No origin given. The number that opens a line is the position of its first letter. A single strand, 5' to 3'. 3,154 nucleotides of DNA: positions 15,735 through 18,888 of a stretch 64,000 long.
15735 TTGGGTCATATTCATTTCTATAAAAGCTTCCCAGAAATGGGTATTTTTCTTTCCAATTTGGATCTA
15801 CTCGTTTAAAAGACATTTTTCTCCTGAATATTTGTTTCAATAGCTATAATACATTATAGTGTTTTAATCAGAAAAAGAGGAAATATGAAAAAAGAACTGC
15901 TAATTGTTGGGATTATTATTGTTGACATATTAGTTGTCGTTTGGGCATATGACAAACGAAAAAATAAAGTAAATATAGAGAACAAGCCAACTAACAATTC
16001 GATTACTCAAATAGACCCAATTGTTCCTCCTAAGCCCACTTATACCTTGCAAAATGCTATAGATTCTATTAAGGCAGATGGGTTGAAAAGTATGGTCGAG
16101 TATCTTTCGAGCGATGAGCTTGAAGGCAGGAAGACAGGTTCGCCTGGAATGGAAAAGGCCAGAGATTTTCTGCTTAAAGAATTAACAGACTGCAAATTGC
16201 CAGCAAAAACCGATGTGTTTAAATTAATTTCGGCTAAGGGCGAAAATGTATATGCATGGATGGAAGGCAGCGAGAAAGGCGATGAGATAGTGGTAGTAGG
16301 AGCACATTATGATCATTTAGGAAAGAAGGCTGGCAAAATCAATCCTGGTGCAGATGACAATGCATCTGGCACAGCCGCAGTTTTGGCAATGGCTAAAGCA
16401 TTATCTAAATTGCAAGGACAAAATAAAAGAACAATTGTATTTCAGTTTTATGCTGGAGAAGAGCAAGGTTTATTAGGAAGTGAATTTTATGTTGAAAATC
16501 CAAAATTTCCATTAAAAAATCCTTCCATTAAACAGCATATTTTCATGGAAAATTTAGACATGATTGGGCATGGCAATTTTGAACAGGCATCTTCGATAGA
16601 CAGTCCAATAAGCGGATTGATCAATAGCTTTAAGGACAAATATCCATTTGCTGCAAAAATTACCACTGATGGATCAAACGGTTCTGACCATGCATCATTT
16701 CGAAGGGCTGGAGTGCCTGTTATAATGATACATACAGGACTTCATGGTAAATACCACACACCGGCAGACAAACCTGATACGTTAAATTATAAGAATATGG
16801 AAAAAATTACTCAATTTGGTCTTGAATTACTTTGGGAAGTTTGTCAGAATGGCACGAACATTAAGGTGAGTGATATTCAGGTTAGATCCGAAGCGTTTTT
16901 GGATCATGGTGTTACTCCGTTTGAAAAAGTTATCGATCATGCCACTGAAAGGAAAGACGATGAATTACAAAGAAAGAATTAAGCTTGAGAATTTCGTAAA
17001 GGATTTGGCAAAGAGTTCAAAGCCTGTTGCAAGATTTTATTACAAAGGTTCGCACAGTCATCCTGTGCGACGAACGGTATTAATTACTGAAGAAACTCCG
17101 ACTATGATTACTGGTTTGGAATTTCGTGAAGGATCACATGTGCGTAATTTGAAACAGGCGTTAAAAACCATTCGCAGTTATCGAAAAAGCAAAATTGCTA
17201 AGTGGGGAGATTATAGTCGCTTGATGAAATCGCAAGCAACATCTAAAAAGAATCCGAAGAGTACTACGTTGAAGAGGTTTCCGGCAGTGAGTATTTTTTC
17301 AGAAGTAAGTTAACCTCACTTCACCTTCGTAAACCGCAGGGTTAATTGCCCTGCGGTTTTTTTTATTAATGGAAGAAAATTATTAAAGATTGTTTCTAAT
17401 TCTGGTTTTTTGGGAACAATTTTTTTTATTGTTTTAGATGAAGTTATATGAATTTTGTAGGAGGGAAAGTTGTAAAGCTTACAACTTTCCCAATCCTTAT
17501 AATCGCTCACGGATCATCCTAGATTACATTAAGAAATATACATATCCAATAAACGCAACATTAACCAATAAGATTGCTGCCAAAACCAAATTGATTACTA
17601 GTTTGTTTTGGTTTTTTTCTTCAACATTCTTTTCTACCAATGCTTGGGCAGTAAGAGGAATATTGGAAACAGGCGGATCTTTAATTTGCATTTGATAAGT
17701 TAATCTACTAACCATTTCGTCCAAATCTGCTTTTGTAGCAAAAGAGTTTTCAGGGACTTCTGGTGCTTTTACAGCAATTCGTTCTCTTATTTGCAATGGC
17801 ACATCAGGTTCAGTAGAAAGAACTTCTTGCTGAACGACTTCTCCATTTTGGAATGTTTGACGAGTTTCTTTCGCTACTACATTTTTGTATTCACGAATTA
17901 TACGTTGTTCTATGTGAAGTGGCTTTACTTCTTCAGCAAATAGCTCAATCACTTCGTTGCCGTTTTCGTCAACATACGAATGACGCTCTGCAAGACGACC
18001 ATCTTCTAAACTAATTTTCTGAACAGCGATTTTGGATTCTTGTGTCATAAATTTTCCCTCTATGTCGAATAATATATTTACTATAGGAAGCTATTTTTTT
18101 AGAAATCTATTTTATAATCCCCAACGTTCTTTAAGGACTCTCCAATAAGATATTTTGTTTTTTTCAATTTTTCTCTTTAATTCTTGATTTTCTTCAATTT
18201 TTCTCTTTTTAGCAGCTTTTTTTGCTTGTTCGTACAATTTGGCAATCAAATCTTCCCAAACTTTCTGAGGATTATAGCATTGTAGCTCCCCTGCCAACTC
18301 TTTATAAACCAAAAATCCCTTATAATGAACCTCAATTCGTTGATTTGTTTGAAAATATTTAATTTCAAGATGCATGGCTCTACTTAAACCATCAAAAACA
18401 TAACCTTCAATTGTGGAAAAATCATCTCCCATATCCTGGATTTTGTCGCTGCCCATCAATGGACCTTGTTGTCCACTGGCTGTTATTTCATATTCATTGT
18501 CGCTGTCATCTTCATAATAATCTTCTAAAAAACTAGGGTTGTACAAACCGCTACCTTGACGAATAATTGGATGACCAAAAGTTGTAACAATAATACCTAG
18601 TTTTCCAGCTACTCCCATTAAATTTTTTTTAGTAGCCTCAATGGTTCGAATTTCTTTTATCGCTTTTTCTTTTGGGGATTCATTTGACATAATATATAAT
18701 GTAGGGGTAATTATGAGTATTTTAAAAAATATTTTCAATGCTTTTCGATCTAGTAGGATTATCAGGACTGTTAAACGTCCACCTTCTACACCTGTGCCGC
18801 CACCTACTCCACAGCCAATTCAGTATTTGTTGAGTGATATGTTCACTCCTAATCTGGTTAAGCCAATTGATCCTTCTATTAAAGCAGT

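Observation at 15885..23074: Set of membrane-anchored or secreted proteases in the accessory region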

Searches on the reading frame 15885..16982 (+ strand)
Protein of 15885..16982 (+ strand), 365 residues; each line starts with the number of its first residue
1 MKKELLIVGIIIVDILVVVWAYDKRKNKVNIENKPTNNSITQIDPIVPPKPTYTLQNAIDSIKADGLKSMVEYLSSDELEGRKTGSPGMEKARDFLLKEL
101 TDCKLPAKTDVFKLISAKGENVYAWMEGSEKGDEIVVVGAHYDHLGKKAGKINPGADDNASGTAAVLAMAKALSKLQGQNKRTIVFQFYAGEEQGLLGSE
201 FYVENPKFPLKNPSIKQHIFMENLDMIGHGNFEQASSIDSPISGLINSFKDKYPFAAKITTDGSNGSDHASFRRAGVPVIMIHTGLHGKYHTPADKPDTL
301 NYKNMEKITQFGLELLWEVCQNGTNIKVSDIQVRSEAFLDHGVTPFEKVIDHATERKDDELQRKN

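Call 4: search_protein_families(library=pfam, proteins=[window:15885-16982:+], max_evalue=0.1)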
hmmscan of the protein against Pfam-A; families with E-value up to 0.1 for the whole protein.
window:15885-16982:+ (365 aa): 4 families
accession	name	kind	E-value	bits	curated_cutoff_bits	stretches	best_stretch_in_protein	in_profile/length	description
PF04389.22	Peptidase_M28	-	1.4e-41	142.8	21.3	1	121-311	1-188/193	Peptidase family M28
PF01546.33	Peptidase_M20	-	2.3e-07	31.4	24.6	1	154-307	31-195/206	Peptidase family M20/M25/M40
PF05450.20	Nicastrin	-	8.9e-07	29.1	25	1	136-225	3-90/218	Nicastrin large lobe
PF23906.1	DUF7248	-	0.041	14.3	27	0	53-73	33-53/58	Family of unknown function (DUF7248)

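Call 9: search_protein_families(library=phrogs, proteins=[window:15885-16982:+], max_evalue=0.01)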
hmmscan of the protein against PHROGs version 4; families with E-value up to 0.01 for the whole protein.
window:15885-16982:+ (365 aa): 1 family
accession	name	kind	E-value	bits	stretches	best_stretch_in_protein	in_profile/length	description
phrog_35827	-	unknown function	7.8e-09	35.6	1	121-202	102-184/438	-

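Call 10: search_solved_structures(query=window:15885-16982:+, max_evalue=0.001, show_alignments=2)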
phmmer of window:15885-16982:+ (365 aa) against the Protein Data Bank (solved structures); distinct sequences matched with E-value up to 0.001: 21.
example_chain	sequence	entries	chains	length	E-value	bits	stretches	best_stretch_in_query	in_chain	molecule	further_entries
1cp7_A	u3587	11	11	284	2e-18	69.9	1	79-286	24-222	AMINOPEPTIDASE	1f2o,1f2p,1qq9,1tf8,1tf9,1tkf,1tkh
3b3t_A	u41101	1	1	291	9.8e-18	67.6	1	109-314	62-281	Bacterial leucyl aminopeptidase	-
1rtq_A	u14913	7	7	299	4.8e-17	65.3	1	109-314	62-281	Bacterial leucyl aminopeptidase | Aminopeptidase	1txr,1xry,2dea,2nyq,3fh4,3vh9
1amp_A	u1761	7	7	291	4.9e-17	65.3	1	109-314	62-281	AMINOPEPTIDASE | PROTEIN (AMINOPEPTIDASE) | BACTERIAL LEUCYL AMINOPEPTIDASE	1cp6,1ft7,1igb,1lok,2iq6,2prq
2ek8_A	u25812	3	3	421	8e-17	64.6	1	131-317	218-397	Aminopeptidase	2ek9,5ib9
3b3v_A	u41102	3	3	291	1.3e-16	64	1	109-314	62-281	Bacterial leucyl aminopeptidase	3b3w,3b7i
2anp_A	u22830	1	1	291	2.4e-16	63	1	109-314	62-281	leucyl aminopeptidase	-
3b35_A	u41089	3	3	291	2.5e-16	63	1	109-314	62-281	Bacterial leucyl aminopeptidase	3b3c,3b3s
3iib_A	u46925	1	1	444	1.6e-14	57.1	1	120-318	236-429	Peptidase M28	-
6hc6_A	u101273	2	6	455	1.4e-12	50.7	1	116-310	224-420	Aminopeptidase YwaD | Aminopeptidase Y (Arg Lys Leu preference)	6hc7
6esl_A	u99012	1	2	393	2.7e-11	46.4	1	134-314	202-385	Bacterial leucyl aminopeptidase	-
6ica_A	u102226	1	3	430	2.7e-11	46.4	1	134-314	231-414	Aminopeptidase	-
7oez_A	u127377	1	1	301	1.1e-10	44.5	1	128-312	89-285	Leucine aminopeptidase A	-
6zep_A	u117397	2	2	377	1.4e-10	44.1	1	124-312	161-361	Leucine aminopeptidase A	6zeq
5gne_A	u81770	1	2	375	3e-10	43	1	127-319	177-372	Leucine aminopeptidase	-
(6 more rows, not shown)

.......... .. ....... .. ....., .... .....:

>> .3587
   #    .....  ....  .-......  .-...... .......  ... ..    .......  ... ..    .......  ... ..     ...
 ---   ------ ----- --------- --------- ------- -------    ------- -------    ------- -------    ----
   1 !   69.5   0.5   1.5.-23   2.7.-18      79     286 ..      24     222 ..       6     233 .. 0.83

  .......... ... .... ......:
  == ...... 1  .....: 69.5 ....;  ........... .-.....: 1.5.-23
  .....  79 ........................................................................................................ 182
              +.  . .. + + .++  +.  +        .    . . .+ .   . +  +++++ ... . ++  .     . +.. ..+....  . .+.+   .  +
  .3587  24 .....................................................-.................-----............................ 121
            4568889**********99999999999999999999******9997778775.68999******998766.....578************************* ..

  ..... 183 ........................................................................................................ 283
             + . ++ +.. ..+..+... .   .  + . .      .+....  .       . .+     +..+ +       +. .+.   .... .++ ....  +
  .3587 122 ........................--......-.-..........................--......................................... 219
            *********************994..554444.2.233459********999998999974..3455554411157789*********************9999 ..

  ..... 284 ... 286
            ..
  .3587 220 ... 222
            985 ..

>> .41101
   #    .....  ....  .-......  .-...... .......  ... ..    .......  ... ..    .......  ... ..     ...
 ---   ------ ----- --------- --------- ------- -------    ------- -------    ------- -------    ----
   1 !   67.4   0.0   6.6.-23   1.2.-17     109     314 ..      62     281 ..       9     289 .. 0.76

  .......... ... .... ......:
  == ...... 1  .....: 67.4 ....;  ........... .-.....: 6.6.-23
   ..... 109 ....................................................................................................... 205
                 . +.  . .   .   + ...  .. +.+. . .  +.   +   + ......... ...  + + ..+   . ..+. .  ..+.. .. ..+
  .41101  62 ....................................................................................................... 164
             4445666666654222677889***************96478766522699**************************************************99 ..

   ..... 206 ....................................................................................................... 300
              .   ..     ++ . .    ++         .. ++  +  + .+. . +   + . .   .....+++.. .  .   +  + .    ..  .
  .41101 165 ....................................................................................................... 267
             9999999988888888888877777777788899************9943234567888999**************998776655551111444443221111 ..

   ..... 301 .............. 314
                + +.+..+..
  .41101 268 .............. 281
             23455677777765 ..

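Call 33: search_protein_families(library=ncbifam, proteins=[window:15885-16982:+], max_evalue=0.01)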
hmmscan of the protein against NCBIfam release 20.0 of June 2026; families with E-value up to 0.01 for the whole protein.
window:15885-16982:+ (365 aa): 6 families
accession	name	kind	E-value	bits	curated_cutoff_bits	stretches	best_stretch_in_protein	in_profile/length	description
NF045908.1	AminopepLapALeg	equivalog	3.7e-17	62.3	600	1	134-318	205-392/396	aminopeptidase LapA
TIGR01883.1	PepT-like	hypoth_equivalog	1.1e-07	31.2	274.25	1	148-202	91-143/361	peptidase T-like protein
TIGR01910.1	DapE-ArgE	subfamily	0.0002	20.7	217.6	1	155-206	102-153/373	ArgE/DapE family deacylase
NF005913.0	PRK07906.1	subfamily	0.0035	16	382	0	155-205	118-169/442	hypothetical protein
NF007568.0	PRK10199.1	equivalog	0.0042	16.4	298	0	154-204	139-187/346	aminopeptidase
NF006768.0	PRK09290.1-1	equivalog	0.0053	15.7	532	1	121-194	61-128/411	allantoate deiminase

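Call 45: search_dna_similar(query=window:15885-16982:+, collection=phages, mode=protein, max_rows=25, max_evalue=0.001)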
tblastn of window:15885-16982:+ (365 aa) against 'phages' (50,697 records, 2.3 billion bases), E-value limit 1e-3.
Records with a match: 6; places in all: 6; records where one place covers at least 80% of the query: 0.
Best place of each record, by identity: <60% 6.
By first word of the organism name: Bacteriophage 3; Pseudomonas 2; Cyanobacteria 1.
By host as written in the record: - 3; Pseudomonas aeruginosa 2; Anacystis nidulans; Synechococcus cedrorum 1.
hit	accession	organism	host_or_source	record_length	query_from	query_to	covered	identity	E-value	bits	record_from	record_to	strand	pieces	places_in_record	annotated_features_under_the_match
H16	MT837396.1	Bacteriophage sp.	human fecal samples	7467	56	320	73%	29.6%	2e-24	110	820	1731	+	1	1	record has no annotation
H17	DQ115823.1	Cyanobacteria phage AS-1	Anacystis nidulans; Synechococcus ...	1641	56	244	52%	31.3%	6e-11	69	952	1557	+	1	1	record has no annotation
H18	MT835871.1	Bacteriophage sp.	human fecal samples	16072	114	292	49%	31.9%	4e-13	77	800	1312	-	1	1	record has no annotation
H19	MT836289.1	Bacteriophage sp.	human fecal samples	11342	129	288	44%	34.1%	2e-12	74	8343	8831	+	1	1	record has no annotation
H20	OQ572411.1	Pseudomonas phage Y10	Pseudomonas aeruginosa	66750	81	282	55%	26.5%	9e-4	47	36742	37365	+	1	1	record has no annotation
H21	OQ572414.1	Pseudomonas phage Y13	Pseudomonas aeruginosa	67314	133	288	43%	32.7%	2e-8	62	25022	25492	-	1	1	record has no annotation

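Call 81: search_protein_families(library=padloc, proteins=[window:15885-16982:+], max_evalue=0.01)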
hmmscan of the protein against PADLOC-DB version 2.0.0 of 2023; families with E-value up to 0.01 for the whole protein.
window:15885-16982:+ (365 aa): 0 families

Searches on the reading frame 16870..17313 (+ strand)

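Call 4: search_protein_families(library=pfam, proteins=[window:16870-17313:+], max_evalue=0.1)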
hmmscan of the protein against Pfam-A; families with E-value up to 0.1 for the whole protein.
window:16870-17313:+ (147 aa): 1 family
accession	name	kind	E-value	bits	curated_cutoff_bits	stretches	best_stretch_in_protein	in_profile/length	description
PF02970.22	TBCA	-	0.05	14.4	30.3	0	44-102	25-83/99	Tubulin binding cofactor A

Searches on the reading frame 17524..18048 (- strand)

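Call 4: search_protein_families(library=pfam, proteins=[window:17524-18048:-], max_evalue=0.1)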
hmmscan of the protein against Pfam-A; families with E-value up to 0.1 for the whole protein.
window:17524-18048:- (174 aa): 1 family
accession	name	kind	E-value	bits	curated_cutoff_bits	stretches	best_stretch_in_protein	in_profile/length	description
PF22759.1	E217_GP41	-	0.025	14.2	27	1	64-125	89-149/279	Baseplate hub gp41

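Call 9: search_protein_families(library=phrogs, proteins=[window:17524-18048:-], max_evalue=0.01)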
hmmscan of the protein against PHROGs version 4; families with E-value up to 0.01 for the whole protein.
window:17524-18048:- (174 aa): 0 families

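Call 81: search_protein_families(library=padloc, proteins=[window:17524-18048:-], max_evalue=0.01)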
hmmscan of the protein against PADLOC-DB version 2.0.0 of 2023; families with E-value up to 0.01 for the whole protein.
window:17524-18048:- (174 aa): 0 families

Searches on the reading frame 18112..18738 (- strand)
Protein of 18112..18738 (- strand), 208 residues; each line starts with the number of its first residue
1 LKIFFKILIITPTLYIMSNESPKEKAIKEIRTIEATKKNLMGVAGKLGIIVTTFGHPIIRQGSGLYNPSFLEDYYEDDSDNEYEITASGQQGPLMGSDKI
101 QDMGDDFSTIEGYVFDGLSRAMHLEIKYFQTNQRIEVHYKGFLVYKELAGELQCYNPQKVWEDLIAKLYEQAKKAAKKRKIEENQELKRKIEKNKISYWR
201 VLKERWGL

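Call 4: search_protein_families(library=pfam, proteins=[window:18112-18738:-], max_evalue=0.1)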
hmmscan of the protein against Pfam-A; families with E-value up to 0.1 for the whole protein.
window:18112-18738:- (208 aa): 0 families

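Call 9: search_protein_families(library=phrogs, proteins=[window:18112-18738:-], max_evalue=0.01)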
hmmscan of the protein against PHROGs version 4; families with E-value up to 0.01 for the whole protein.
window:18112-18738:- (208 aa): 0 families

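Call 81: search_protein_families(library=padloc, proteins=[window:18112-18690:-], max_evalue=0.01)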
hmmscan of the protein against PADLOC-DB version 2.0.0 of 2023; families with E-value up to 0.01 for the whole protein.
window:18112-18690:- (192 aa): 0 families
